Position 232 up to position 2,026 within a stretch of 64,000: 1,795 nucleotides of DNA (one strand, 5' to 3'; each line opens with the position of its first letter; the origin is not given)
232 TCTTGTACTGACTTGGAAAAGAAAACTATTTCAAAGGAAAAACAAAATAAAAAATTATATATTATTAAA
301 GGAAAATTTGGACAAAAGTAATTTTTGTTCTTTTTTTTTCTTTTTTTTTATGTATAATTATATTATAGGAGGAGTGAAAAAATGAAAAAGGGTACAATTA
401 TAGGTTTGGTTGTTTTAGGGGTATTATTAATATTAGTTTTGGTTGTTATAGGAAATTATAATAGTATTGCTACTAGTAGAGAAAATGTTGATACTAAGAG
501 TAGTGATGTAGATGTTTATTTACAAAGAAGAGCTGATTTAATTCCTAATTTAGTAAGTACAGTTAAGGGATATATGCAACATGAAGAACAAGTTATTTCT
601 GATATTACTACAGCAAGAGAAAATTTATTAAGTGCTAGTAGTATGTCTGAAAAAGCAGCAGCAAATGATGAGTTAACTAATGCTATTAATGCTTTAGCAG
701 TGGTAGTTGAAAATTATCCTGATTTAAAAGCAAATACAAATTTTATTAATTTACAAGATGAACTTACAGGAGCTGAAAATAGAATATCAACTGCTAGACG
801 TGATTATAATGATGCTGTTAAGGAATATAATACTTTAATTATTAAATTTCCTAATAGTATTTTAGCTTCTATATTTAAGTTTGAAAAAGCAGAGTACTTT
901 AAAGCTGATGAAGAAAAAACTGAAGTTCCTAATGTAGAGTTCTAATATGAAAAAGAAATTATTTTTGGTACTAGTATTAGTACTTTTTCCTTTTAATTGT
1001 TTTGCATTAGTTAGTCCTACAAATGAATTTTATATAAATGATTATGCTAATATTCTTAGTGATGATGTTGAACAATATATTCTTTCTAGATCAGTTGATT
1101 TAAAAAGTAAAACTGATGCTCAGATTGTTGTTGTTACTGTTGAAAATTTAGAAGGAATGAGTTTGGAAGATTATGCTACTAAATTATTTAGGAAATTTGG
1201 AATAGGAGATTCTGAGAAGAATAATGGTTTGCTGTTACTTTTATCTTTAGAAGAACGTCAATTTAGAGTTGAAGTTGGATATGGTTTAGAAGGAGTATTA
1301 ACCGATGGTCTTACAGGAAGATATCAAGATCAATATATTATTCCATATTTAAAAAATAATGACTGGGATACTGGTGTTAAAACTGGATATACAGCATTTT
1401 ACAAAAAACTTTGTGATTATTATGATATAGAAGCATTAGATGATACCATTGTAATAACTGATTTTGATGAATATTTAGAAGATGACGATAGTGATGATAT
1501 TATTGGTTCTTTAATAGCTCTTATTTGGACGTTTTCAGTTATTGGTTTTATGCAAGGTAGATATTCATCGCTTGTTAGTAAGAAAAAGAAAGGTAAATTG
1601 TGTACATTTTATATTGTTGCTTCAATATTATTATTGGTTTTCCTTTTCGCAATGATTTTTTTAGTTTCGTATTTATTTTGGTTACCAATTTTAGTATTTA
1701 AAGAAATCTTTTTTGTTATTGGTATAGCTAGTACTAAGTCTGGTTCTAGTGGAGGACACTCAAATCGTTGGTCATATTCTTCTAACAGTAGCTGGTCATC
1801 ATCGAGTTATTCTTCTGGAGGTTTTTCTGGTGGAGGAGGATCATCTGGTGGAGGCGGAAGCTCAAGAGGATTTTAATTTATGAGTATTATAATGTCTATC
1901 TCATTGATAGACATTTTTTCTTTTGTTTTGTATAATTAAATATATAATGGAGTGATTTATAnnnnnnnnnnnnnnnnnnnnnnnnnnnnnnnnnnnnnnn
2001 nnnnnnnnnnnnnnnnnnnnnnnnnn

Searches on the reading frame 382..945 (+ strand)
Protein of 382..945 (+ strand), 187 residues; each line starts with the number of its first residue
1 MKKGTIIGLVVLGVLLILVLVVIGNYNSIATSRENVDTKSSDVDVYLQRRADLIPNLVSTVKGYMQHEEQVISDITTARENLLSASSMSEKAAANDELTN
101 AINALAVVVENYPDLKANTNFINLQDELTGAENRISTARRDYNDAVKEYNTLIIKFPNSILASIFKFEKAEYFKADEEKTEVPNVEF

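Call 6: search_protein_families(library=pfam, proteins=[window:382-945:+], max_evalue=0.01)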
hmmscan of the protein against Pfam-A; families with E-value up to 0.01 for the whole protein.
window:382-945:+ (187 aa): 3 families
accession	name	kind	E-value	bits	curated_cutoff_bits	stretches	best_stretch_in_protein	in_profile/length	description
PF04011.17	LemA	-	1.2e-59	200.9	26.2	1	40-187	2-149/149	LemA family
PF13174.12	TPR_6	-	0.00012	23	26.3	0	140-159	14-33/33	Tetratricopeptide repeat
PF13949.11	ALIX_LYPXL_bnd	-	0.0011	18.7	30.8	1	44-120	190-265/295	ALIX V-shaped domain binding to HIV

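Call 7: search_protein_families(library=padloc, proteins=[window:382-945:+], max_evalue=0.01)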
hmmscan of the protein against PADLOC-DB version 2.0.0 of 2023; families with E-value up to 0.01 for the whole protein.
window:382-945:+ (187 aa): 0 families

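Call 22: find_encoding_contigs(protein=window:382-945:+, flank=7000, max_places=10)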
Protein window:382-945:+ (187 aa): 1 contig read that carries it; 1 place shown.
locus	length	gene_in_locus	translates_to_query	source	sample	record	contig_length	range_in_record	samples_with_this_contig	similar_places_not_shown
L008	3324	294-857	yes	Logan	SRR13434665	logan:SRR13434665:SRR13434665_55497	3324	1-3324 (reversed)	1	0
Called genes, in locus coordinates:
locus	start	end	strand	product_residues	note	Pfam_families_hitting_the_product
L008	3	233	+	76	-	?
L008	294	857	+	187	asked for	PF04011:LemA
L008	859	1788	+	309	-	-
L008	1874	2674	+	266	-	-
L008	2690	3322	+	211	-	?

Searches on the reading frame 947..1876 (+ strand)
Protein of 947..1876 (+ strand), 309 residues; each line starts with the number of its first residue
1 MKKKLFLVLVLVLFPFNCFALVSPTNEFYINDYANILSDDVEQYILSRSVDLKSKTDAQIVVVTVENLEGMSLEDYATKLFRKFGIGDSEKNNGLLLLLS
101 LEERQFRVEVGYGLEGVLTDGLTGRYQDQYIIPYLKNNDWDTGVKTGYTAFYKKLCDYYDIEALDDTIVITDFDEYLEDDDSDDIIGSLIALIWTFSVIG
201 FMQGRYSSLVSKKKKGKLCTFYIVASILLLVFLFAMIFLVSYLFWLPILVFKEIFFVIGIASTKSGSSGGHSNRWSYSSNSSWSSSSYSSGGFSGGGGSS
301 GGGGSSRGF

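Call 6: search_protein_families(library=pfam, proteins=[window:947-1876:+], max_evalue=0.01)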
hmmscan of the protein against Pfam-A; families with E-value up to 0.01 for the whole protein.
window:947-1876:+ (309 aa): 1 family
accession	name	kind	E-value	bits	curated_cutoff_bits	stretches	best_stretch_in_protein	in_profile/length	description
PF04536.20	TPM_phosphatase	-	4.7e-39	133.7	22.1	1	30-152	1-123/125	TPM domain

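Call 7: search_protein_families(library=padloc, proteins=[window:947-1876:+], max_evalue=0.01)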
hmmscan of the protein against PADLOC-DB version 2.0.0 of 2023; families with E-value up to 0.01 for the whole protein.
window:947-1876:+ (309 aa): 0 families
